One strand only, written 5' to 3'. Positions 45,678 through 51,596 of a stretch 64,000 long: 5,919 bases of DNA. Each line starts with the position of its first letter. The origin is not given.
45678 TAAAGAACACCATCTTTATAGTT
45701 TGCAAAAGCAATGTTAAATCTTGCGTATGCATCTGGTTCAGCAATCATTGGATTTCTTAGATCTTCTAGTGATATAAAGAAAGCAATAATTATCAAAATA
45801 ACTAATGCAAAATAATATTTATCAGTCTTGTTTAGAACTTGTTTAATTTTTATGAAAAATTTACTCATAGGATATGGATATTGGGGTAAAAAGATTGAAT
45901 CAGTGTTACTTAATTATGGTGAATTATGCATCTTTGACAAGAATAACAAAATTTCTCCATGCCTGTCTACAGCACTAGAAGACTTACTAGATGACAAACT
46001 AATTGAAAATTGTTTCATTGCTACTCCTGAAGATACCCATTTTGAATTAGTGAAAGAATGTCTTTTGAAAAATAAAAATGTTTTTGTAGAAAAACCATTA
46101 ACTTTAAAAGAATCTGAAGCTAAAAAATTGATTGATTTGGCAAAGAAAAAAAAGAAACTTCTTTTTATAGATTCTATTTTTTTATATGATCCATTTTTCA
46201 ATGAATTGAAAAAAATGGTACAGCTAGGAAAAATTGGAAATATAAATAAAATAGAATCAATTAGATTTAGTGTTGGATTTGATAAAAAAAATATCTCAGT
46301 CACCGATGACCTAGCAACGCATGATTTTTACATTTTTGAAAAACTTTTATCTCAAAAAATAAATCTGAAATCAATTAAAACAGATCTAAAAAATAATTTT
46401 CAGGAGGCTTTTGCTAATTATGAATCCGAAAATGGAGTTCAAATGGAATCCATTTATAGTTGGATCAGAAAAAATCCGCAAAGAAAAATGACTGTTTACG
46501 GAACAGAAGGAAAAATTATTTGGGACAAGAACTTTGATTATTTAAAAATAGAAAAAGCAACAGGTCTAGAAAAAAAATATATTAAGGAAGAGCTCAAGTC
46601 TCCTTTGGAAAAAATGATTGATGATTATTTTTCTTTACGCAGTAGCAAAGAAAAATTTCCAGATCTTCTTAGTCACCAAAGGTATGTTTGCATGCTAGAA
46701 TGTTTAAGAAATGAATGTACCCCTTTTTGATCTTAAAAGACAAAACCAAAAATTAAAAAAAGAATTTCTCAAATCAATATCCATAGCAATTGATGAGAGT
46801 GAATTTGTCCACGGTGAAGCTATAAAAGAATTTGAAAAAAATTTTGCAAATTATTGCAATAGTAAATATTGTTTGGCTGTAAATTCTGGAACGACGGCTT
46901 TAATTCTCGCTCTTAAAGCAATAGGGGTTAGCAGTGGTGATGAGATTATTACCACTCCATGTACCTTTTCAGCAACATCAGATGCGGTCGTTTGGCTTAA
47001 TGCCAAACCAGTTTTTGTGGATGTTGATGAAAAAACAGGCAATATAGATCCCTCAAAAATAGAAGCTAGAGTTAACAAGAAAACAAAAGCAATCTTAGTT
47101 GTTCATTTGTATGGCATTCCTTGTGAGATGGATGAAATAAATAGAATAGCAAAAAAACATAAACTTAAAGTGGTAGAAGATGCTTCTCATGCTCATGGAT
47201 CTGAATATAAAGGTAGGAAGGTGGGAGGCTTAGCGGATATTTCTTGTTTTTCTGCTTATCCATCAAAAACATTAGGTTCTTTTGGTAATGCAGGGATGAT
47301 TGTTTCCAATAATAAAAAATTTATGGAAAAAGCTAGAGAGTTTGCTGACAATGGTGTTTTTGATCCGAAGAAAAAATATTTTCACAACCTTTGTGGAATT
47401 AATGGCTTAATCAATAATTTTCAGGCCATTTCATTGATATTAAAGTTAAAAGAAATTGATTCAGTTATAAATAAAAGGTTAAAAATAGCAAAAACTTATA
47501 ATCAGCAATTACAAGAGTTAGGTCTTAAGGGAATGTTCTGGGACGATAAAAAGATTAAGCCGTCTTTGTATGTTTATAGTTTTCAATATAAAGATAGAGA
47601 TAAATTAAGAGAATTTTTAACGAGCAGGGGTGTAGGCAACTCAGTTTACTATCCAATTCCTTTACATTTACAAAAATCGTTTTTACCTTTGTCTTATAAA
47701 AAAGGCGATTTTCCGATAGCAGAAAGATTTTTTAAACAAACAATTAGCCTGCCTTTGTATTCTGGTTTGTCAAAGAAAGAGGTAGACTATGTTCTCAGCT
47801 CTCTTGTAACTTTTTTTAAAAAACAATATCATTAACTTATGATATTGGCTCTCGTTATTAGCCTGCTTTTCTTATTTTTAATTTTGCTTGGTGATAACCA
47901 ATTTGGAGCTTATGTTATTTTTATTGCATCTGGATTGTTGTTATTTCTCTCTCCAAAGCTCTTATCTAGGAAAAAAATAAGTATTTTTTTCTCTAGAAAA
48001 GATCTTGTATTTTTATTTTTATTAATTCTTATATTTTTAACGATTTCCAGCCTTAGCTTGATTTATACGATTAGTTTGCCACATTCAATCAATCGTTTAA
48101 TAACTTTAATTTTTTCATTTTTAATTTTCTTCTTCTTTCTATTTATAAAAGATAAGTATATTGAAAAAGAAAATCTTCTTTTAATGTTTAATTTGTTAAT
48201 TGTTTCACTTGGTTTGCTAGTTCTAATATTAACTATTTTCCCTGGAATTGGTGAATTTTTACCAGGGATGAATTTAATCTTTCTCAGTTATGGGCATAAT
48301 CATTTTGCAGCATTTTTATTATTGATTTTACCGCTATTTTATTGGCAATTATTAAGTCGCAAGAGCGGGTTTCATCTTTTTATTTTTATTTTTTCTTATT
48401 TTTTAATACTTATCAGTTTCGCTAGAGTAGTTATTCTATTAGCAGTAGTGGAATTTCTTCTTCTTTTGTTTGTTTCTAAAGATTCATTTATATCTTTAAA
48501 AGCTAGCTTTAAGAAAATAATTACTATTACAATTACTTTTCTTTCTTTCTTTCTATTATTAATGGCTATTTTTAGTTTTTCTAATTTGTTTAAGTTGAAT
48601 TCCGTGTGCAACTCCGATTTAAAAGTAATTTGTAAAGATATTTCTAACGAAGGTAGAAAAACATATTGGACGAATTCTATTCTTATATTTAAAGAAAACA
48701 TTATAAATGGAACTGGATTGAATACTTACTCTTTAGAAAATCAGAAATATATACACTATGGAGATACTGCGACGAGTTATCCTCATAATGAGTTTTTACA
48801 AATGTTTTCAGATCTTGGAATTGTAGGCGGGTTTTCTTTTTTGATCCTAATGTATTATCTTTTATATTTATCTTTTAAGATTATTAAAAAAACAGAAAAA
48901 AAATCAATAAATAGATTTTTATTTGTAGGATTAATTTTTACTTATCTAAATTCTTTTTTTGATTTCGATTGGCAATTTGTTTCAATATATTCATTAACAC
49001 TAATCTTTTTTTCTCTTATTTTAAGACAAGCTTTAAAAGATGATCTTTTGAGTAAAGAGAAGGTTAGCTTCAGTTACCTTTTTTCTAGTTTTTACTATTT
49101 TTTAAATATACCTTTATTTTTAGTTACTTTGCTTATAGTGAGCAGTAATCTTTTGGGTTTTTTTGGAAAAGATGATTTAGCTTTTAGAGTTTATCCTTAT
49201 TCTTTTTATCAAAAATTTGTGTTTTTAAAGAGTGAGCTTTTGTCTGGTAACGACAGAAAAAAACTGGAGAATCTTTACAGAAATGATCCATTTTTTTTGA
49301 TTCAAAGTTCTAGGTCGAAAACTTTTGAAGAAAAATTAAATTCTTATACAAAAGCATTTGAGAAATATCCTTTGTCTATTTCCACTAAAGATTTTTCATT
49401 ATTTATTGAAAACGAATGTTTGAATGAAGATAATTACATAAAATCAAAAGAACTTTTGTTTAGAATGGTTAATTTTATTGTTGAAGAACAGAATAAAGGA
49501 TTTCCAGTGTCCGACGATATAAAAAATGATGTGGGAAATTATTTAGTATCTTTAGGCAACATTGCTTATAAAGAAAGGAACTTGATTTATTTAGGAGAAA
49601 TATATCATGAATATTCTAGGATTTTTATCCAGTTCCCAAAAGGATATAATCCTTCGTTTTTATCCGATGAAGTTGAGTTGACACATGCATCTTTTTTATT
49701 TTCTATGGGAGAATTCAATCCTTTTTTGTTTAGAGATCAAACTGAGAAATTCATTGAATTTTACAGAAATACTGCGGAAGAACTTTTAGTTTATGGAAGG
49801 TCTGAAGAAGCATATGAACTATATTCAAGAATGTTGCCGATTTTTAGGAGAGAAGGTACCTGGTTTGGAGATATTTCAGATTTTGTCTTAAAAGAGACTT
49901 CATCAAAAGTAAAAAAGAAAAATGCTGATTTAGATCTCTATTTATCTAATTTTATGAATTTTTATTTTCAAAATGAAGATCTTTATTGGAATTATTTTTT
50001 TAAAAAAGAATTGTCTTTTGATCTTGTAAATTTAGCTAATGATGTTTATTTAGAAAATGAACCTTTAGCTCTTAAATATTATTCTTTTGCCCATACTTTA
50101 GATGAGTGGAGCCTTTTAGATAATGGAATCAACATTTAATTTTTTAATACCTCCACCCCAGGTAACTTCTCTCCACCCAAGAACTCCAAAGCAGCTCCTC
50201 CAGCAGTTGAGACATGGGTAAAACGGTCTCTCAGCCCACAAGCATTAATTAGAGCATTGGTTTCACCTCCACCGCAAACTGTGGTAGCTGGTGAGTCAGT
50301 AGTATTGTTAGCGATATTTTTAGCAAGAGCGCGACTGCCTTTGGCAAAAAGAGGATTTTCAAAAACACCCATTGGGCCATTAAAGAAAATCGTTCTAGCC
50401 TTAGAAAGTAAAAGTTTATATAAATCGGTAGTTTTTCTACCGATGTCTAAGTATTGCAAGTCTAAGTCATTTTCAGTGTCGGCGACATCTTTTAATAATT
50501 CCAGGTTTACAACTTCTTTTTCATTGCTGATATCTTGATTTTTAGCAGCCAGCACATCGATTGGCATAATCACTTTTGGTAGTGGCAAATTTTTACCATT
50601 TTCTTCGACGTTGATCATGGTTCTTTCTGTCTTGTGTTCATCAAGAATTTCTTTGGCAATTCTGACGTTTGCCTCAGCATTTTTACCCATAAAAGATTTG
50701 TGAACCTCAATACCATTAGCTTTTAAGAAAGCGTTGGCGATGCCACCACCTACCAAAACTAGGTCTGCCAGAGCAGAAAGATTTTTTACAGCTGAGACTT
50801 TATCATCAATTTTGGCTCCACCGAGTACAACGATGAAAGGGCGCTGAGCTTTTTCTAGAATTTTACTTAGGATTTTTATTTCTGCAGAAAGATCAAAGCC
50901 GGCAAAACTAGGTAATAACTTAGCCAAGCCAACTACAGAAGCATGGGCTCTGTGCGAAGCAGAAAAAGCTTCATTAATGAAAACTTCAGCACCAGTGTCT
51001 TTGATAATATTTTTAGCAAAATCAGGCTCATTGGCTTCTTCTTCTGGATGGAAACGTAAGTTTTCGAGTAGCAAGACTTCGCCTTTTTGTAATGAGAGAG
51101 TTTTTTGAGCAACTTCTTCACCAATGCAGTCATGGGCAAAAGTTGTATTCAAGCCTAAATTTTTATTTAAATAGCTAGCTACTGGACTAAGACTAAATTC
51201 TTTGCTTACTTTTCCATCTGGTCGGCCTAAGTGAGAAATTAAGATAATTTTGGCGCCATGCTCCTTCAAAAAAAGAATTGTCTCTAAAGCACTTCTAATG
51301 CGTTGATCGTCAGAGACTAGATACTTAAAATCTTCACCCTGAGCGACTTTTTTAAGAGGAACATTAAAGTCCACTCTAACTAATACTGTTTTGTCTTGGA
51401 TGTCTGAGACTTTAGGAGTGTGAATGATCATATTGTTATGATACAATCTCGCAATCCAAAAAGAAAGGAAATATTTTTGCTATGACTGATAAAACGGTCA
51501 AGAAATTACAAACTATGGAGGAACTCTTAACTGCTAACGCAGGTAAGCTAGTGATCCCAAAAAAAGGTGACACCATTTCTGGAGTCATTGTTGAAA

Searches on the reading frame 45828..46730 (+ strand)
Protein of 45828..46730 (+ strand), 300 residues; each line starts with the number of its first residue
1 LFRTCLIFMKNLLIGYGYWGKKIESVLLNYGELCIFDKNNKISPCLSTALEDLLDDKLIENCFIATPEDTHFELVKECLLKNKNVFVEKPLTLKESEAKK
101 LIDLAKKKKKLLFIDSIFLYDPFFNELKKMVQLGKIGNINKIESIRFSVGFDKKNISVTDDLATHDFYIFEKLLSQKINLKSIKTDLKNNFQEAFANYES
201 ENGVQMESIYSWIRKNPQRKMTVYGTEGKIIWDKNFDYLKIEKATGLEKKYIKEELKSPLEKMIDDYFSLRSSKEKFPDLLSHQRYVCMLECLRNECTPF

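Call 40: search_protein_families(library=pfam, proteins=[window:45828-46730:+], max_evalue=0.001)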
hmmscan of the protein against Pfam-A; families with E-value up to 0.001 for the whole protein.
window:45828-46730:+ (300 aa): 2 families
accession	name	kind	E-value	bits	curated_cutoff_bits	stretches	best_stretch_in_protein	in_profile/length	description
PF01408.29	GFO_IDH_MocA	-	1.7e-15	58.2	24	1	48-114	52-118/120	Oxidoreductase family, NAD-binding Rossmann fold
PF22725.1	GFO_IDH_MocA_C3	-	3.3e-05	24.3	27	1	124-230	1-123/124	GFO/IDH/MocA C-terminal domain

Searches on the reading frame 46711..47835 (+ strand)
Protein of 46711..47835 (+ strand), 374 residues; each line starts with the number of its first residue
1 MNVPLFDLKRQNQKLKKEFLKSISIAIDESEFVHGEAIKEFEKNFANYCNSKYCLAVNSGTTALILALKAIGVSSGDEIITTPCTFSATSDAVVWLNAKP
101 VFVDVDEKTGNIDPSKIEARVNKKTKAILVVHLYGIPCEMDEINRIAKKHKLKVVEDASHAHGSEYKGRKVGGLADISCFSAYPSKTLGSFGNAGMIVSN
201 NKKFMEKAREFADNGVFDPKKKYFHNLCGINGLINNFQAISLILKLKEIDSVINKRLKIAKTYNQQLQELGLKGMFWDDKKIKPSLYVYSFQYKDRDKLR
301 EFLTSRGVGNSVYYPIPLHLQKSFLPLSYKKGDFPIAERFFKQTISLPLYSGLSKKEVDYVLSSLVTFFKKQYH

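Call 40: search_protein_families(library=pfam, proteins=[window:46711-47835:+], max_evalue=0.001)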
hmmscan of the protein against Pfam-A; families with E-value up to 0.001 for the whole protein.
window:46711-47835:+ (374 aa): 5 families
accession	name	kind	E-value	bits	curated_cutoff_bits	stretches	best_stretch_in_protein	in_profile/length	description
PF01041.23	DegT_DnrJ_EryC1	-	2.7e-112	376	19.8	1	15-365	3-359/360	DegT/DnrJ/EryC1/StrS aminotransferase family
PF01053.26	Cys_Met_Meta_PP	-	5e-10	38.9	27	1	40-211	56-225/381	Cys/Met metabolism PLP-dependent enzyme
PF00155.27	Aminotran_1_2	-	6e-10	39.3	19.7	1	13-215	20-248/361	Aminotransferase class I and II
PF00266.25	Aminotran_5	-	1.8e-07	30.9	21.5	1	37-308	44-333/371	Aminotransferase class-V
PF01212.27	Beta_elim_lyase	-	3.4e-06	27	27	1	36-212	32-223/288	Beta-eliminating lyase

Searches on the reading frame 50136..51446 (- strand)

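Call 40: search_protein_families(library=pfam, proteins=[window:50136-51446:-], max_evalue=0.001)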
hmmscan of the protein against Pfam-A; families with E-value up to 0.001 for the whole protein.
window:50136-51446:- (436 aa): 1 family
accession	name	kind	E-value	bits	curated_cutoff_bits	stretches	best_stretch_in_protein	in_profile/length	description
PF00162.24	PGK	-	5.6e-120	401.3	27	1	15-426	5-379/379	Phosphoglycerate kinase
